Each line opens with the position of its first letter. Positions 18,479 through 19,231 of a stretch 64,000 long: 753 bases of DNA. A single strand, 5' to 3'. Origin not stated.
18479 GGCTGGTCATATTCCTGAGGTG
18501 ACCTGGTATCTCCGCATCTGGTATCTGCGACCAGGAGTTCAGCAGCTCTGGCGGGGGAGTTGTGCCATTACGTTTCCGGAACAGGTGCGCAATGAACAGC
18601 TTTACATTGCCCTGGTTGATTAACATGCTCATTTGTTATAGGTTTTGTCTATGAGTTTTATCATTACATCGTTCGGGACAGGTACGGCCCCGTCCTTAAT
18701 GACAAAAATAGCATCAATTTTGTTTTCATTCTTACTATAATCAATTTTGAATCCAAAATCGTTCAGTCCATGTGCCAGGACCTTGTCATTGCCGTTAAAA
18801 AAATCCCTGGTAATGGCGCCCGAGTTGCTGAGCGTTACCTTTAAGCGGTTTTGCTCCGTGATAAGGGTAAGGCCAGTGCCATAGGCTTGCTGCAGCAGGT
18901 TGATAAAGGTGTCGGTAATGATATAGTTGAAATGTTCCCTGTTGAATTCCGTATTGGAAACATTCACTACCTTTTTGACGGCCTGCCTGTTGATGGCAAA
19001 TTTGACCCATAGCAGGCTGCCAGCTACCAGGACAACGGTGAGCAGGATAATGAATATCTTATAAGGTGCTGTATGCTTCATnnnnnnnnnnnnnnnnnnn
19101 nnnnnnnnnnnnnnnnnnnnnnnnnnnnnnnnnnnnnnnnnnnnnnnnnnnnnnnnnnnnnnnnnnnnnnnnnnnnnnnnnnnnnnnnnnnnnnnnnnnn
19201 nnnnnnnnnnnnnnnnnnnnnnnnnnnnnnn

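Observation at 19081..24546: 1821-aa single polypeptide combining a large N-terminal domain, ~14 TM helices with SEDS-like segments, and a class-B-PBP-like transpeptidase domain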

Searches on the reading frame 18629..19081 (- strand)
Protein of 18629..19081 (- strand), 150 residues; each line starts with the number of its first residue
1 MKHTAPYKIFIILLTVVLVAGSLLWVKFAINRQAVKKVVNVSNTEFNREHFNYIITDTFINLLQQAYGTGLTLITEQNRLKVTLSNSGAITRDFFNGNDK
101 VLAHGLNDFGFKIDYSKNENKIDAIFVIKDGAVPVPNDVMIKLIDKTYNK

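Call 9: search_protein_families(library=pfam, proteins=[window:18629-19081:-], max_evalue=0.01)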
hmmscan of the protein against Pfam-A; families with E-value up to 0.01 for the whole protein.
window:18629-19081:- (150 aa): 0 families

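Call 10: search_protein_families(library=padloc, proteins=[window:18629-19081:-], max_evalue=0.01)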
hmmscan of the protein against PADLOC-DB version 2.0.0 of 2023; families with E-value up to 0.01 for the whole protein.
window:18629-19081:- (150 aa): 0 families
